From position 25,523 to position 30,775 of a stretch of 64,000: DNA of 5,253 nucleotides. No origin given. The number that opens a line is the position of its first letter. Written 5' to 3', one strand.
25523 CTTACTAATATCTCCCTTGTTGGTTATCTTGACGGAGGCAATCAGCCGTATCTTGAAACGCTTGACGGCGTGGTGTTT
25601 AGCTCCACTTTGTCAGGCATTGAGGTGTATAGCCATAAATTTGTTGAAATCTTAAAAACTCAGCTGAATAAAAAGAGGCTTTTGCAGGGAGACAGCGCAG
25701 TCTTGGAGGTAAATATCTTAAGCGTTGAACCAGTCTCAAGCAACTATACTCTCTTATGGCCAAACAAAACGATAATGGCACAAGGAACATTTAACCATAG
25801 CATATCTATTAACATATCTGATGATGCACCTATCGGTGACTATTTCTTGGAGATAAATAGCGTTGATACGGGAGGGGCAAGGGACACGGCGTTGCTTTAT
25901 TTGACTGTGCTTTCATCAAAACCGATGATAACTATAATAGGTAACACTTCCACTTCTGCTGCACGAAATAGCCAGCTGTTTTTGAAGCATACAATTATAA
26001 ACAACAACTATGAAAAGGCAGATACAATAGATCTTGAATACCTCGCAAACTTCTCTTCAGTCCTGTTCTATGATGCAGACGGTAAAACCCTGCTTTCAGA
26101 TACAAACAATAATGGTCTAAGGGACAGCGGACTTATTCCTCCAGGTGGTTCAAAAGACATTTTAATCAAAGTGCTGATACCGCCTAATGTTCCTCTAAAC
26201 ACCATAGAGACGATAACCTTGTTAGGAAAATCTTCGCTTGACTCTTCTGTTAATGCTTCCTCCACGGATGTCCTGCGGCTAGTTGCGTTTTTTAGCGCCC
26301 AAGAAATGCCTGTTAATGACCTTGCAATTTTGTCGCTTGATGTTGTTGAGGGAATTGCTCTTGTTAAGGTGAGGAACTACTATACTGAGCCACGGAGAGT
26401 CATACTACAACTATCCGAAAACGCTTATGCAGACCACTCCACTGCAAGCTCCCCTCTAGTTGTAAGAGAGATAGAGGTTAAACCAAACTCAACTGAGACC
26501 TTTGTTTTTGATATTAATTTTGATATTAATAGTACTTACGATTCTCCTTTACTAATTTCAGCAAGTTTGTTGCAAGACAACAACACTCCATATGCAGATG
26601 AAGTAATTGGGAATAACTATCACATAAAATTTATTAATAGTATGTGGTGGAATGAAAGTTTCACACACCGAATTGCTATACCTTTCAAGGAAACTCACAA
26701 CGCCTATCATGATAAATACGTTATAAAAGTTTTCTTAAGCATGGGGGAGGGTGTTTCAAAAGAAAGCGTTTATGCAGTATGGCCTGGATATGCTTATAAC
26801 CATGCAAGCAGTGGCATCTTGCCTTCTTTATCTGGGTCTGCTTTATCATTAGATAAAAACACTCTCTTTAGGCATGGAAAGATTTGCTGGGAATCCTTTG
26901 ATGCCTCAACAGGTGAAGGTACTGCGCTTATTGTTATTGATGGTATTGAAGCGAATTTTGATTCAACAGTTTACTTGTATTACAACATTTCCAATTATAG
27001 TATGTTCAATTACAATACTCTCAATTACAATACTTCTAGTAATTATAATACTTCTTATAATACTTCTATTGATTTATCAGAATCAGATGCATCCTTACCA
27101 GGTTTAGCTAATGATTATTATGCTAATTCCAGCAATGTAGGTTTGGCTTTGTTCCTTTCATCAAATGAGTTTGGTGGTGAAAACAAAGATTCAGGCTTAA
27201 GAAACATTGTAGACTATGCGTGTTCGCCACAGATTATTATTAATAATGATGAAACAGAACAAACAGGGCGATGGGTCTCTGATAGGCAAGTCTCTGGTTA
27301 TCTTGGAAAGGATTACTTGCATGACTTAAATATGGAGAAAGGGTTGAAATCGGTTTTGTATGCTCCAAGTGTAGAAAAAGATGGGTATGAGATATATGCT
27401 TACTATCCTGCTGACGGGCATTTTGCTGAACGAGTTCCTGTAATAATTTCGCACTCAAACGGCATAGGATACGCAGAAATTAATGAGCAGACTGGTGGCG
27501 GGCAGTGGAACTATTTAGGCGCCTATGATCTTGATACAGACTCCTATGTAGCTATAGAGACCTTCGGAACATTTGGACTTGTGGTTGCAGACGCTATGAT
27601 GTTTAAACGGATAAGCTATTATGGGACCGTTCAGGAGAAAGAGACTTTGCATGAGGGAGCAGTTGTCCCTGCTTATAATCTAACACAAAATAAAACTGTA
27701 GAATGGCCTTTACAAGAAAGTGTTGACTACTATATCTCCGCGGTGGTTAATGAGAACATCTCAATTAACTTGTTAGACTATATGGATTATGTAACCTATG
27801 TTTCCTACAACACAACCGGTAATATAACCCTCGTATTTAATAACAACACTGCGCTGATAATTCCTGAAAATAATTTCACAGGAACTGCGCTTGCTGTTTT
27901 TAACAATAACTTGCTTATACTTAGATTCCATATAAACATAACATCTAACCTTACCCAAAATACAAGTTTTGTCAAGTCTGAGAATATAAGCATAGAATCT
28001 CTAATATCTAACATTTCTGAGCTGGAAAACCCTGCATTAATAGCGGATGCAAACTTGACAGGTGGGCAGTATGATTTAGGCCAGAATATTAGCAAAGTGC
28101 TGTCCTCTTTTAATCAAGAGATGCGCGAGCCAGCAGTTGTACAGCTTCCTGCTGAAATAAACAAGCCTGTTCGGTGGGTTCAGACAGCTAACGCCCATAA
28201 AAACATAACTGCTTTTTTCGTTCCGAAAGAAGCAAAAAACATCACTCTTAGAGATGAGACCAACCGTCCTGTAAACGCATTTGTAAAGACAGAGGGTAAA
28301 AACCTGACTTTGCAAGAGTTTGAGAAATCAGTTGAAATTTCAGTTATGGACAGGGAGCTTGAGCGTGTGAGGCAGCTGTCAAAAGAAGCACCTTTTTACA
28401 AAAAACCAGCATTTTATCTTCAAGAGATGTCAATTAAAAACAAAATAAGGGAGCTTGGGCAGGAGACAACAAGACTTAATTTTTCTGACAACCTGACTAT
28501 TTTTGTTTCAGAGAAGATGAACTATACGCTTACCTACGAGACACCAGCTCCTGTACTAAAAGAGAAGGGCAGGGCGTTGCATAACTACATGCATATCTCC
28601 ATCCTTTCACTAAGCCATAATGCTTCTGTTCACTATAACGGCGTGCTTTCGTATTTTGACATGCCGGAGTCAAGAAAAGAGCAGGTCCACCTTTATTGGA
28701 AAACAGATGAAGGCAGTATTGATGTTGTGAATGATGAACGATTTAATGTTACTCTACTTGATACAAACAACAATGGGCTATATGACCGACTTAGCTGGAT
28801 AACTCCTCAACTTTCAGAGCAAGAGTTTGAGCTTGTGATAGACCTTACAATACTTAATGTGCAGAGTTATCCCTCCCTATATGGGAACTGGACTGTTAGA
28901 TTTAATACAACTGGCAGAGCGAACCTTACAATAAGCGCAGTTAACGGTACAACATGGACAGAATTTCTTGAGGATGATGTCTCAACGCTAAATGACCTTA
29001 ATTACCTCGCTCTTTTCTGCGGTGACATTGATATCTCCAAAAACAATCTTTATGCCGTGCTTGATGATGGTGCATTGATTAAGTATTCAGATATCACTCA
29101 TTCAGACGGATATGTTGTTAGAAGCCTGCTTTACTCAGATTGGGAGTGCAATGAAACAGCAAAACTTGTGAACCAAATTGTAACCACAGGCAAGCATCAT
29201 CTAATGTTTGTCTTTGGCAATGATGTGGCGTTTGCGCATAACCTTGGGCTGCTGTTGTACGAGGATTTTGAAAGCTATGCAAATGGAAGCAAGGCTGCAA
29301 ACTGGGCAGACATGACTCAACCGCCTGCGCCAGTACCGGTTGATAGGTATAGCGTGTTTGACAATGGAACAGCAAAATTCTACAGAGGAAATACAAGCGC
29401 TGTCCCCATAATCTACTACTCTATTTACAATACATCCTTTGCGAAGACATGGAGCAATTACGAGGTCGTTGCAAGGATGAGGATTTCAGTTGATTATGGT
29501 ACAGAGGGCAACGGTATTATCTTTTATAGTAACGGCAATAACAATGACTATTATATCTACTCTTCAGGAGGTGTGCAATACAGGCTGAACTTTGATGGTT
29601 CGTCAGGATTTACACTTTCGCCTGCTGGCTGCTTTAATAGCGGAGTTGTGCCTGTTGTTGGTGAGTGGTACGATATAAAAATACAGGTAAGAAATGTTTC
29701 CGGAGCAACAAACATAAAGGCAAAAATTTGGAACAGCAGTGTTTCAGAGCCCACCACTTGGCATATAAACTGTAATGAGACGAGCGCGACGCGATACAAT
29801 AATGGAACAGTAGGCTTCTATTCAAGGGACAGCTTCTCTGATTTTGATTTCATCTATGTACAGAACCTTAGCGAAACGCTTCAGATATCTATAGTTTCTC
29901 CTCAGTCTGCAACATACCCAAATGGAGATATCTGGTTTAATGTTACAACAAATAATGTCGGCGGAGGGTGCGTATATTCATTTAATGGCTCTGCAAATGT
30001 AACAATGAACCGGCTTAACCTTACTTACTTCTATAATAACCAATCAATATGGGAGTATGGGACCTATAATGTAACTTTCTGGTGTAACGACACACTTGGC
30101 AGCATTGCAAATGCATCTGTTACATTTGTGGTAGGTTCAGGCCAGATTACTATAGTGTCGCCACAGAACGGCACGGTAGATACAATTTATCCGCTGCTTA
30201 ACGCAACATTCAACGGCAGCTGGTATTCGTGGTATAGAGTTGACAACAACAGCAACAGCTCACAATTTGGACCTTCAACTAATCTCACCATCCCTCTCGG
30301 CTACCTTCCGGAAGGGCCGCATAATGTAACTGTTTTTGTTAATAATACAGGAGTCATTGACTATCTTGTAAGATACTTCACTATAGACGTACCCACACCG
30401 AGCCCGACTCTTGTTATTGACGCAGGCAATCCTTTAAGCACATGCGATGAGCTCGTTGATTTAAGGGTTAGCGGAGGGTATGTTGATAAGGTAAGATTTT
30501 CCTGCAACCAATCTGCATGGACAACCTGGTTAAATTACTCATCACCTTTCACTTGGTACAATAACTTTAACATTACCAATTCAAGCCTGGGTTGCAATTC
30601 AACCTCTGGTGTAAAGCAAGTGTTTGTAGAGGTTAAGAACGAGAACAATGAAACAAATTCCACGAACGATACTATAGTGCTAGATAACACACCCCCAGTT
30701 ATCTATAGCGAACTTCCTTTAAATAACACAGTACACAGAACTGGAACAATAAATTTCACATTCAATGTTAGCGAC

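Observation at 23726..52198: A 9,490-residue single-ORF surface protein, at or above the size of the largest described archaeal proteins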

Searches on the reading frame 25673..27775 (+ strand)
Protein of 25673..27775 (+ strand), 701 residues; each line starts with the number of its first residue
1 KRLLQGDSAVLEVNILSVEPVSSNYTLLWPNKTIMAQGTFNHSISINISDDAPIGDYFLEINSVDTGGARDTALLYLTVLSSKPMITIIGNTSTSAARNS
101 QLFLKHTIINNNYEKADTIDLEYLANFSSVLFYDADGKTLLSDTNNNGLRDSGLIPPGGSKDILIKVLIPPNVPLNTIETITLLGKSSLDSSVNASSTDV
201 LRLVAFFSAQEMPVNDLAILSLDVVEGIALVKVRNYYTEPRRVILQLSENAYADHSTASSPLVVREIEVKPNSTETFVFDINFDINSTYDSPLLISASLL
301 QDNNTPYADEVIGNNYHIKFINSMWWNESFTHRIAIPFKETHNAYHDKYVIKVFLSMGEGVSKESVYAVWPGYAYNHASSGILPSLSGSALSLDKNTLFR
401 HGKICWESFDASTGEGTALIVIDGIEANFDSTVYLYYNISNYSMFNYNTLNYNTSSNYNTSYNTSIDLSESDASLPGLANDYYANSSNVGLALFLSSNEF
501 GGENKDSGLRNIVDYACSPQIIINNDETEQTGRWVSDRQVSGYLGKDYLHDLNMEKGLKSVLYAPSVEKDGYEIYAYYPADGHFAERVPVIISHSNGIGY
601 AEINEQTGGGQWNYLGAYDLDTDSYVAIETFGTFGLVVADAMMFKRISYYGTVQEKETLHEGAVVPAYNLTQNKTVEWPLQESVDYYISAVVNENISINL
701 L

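Call 20: search_protein_families(library=pfam, proteins=[window:25673-27775:+], max_evalue=5)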
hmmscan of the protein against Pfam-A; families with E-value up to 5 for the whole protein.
window:25673-27775:+ (701 aa): 1 family
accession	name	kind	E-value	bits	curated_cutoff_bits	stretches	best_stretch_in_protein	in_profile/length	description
PF25275.1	Golvesin_C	-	2.5e-18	66.9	31.6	1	522-645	2-131/132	Golvesin C-terminal domain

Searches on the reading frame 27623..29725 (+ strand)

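Call 20: search_protein_families(library=pfam, proteins=[window:27623-29725:+], max_evalue=5)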
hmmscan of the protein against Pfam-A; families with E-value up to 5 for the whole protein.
window:27623-29725:+ (701 aa): 1 family
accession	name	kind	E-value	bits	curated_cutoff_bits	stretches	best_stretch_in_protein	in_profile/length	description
PF00729.24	Viral_coat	-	0.029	14.7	23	1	54-84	89-119/207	Viral coat protein (S domain)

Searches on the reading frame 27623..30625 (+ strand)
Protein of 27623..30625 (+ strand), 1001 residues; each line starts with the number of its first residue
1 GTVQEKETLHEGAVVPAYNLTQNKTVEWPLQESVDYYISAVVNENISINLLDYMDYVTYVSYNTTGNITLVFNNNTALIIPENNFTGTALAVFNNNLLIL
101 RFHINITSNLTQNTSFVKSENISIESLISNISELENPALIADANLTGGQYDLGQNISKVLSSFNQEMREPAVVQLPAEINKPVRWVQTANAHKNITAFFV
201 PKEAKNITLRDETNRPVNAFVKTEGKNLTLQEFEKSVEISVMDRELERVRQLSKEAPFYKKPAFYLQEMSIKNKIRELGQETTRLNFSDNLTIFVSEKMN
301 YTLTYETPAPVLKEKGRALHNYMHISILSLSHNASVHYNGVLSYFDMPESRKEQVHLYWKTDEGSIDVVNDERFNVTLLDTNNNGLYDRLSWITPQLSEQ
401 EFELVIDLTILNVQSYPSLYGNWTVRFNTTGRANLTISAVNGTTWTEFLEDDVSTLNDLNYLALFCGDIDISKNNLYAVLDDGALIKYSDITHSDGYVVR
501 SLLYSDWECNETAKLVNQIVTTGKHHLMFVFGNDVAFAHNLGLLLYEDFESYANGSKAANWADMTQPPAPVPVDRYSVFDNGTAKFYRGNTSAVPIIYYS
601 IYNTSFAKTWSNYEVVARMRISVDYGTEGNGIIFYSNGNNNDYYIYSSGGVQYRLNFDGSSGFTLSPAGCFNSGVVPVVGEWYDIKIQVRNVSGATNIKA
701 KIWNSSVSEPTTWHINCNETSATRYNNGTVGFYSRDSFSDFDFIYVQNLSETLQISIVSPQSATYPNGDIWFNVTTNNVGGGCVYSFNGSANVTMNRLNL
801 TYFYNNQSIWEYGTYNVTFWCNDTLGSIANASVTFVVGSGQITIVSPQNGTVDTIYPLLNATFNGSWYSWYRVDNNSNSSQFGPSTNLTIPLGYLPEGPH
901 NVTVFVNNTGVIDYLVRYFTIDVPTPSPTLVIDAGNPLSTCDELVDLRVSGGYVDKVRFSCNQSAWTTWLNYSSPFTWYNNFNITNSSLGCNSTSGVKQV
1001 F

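Call 46: find_related_loci(query=A3, collection=genome_contigs, flank=10000)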
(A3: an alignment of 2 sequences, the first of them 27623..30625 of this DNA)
Query A3 (1001 aa) in genome_contigs; peptide patterns used: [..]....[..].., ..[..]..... (x = any residue, [..] = any of these).
90 stretches matched a pattern; 20 encode a relative of the query (tblastn E <= 1e-3); 20 distinct loci.
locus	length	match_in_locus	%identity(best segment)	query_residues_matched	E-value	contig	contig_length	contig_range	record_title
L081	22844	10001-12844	44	29-1001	0e+0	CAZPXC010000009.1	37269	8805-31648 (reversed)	MAG TPA_asm: uncultured Methanosarcinales archaeon isolate binchicken_co151_549 genome assembly, contig: NODE_1395_lengt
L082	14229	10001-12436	38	169-1001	2e-149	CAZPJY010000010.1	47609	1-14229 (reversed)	MAG TPA_asm: uncultured Methanosarcinales archaeon isolate binchicken_co129_812 genome assembly, contig: NODE_1798_lengt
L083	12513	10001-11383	30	47-540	6e-48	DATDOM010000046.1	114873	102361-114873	MAG TPA_asm: Candidatus Nanoarchaeia archaeon isolate SMAG_U7894 k141_1154275, whole genome shotgun sequence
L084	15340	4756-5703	33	169-545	2e-43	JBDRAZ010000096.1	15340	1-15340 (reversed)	MAG: archaeon isolate MEGAHIT-group-1.1032 k141_1534499, whole genome shotgun sequence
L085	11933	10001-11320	28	168-563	9e-39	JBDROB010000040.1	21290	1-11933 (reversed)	MAG: Candidatus Woesearchaeota archaeon isolate MEGAHIT-group-1.927 k141_3826773, whole genome shotgun sequence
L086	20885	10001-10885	32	178-540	2e-38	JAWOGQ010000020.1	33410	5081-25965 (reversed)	MAG: Candidatus Woesearchaeota archaeon isolate BLK6-3.bin.78 k191_2452722, whole genome shotgun sequence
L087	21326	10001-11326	29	168-563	3e-38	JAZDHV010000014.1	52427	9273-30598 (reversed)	MAG: Candidatus Woesearchaeota archaeon isolate MEGAHIT-group-0.358 k141_16200521, whole genome shotgun sequence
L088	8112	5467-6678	27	171-542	3e-38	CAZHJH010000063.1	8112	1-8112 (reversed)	MAG TPA_asm: uncultured Methanosarcinales archaeon isolate SRP050083_co7_604 genome assembly, contig: NODE_8884_length_8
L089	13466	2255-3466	26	171-542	5e-37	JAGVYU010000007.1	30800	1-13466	Candidatus Woesearchaeota archaeon isolate RIFCSPHIGHO2_01_FULL_47_16 rifcsphigho2_01_scaffold_7309, whole genome shotgu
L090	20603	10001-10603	36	301-540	4e-36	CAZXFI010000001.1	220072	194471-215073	MAG TPA_asm: uncultured archaeon isolate SRP141376_co1_200 genome assembly, contig: NODE_73_length_220072_cov_5.215324,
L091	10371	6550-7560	29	125-540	2e-35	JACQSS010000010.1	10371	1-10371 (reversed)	MAG: Candidatus Woesearchaeota archaeon isolate NC_groundwater_1391_Ag_S-0.2um_48_40 S_p2_S4_coassembly_k141_585961, who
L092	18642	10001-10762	33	232-540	3e-34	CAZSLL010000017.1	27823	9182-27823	MAG TPA_asm: uncultured archaeon isolate SRP141376_co4_278 genome assembly, contig: NODE_3123_length_27823_cov_5.840140,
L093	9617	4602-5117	37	336-540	4e-33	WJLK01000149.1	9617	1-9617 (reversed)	MAG: Candidatus Pacearchaeota archaeon isolate Bin_285 k141_4863552, whole genome shotgun sequence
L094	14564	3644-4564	25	178-540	3e-28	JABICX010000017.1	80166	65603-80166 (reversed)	MAG: Candidatus Woesearchaeota archaeon isolate SI048_bin60 k141_853839, whole genome shotgun sequence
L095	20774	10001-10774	28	169-465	2e-24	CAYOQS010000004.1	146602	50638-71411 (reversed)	MAG TPA_asm: uncultured Methanosarcinales archaeon isolate SRP332253_co2_156 genome assembly, contig: NODE_56_length_146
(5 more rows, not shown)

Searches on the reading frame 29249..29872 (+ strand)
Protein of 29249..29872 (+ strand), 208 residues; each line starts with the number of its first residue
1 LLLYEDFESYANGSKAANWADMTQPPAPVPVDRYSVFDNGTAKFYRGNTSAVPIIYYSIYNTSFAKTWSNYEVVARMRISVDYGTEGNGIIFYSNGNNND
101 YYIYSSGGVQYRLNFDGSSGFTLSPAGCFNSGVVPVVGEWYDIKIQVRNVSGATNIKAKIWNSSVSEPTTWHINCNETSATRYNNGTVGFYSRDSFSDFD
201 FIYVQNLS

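Call 75: find_homologous_proteins(query=A6, max_evalue=0.01)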
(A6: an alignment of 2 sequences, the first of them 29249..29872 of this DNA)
Query A6 (2 sequences): 704 candidates shared short words with the query, none scored E <= 0.01.

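Call 76: search_solved_structures(query=A6, max_evalue=10)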
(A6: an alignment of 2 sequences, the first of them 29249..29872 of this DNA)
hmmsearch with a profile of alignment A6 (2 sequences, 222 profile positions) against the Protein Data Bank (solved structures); distinct sequences matched with E-value up to 10: 0.

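Call 80: predict_structure(alignment_id=A6)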
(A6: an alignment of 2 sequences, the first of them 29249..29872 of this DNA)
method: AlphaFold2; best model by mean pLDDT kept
length: 208 residues; sequences in the alignment: 2
mean_pLDDT: 57.4   pTM: 0.63
mean pLDDT of the five models: 57.4, 46.3, 44.7, 35.8, 33.9
residues with pLDDT >= 90: 4; 70-90: 59; 50-70: 69; < 50: 76
segments of 3 or more residues with pLDDT < 50: 1-66, 107-110, 119-123
pLDDT, mean of each block of 10 residues (from residue 1): 26 27 31 39 37 40 51 75 58 58 55 56 55 77 84 82 89 76 62 60 71
secondary structure, 60 per line:
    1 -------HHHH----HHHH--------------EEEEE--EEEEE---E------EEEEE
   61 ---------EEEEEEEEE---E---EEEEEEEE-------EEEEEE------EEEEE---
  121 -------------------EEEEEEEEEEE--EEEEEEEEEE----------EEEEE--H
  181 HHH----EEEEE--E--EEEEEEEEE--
elements in order: H8-11 H16-19 E34-38 E41-45 E56-60 E70-78 E86-93 E101-106 E113-117 E140-150 E153-162 E173-177 H180-183 E188-192 E198-206

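Call 83: fold_search(model_id=the predicted structure, library=pdb)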
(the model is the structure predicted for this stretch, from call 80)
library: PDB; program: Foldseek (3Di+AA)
matches with E <= 10: 1403; with E <= 0.001: 47
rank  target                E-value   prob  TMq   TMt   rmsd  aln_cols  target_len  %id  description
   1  4b1m_B                8.9e-05  1.00  0.44  0.54   3.9       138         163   14  CARBOHYDRATE BINDING MODULE CBM66 FROM BACILLUS SUBTILIS (released 2012-12-12)
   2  4b1m_A                1.3e-04  1.00  0.42  0.51   4.4       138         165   12  CARBOHYDRATE BINDING MODULE CBM66 FROM BACILLUS SUBTILIS (released 2012-12-12)
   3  4azz_A                1.6e-04  1.00  0.44  0.54   4.3       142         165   13  Carbohydrate binding module CBM66 from Bacillus subtilis (released 2012-07-25)
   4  4b1m_C                1.7e-04  1.00  0.41  0.51   4.4       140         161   12  CARBOHYDRATE BINDING MODULE CBM66 FROM BACILLUS SUBTILIS (released 2012-12-12)
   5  4xtm                  2.3e-04  0.99  0.34  0.31  14.4       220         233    9  Crystal structure of a recombinant Vatairea macrocarpa seed lectin complexed with GalNAc (released 2016-01-27)
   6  1lte_A                2.5e-04  1.00  0.42  0.38   9.6       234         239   11  STRUCTURE OF A LEGUME LECTIN WITH AN ORDERED N-LINKED CARBOHYDRATE IN COMPLEX WITH LACTOSE (released 1994-01-31)
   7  1fat_D                2.8e-04  0.97  0.30  0.28  13.8       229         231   10  PHYTOHEMAGGLUTININ-L (released 1996-12-23)
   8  2pel_A                3.0e-04  1.00  0.44  0.40   8.7       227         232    8  PEANUT LECTIN (released 1996-12-07)
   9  4xtp                  3.1e-04  1.00  0.40  0.36   6.7       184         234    9  Crystal structure of a recombinant Vatairea macrocarpa seed lectin complexed with Tn antigen (released 2016-01-27)
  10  6n3r_C                3.5e-04  1.00  0.43  0.59   5.5       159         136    8  Sheep Galectin-11 (LGALS11) complex with galactose (released 2020-05-20)
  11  1dhk_B                3.7e-04  1.00  0.37  0.40   4.8       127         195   12  STRUCTURE OF PORCINE PANCREATIC ALPHA-AMYLASE (released 1997-12-24)
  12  2bqp_A                3.7e-04  1.00  0.44  0.41   6.1       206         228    9  THE STRUCTURE OF THE PEA LECTIN-D-GLUCOPYRANOSE COMPLEX (released 1998-12-16)
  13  1qnw_B                3.7e-04  1.00  0.44  0.40   7.1       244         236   11  lectin II from Ulex europaeus (released 1999-11-23)
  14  4wv8_B                4.4e-04  1.00  0.37  0.33   6.0       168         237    7  Crystal structure of a recombinant Vatairea macrocarpa seed lectin complexed with lactose (released 2016-01-27)
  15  1sfy_A                4.9e-04  1.00  0.41  0.37   9.7       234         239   12  Crystal structure of recombinant Erythrina corallodandron Lectin (released 2004-08-10)
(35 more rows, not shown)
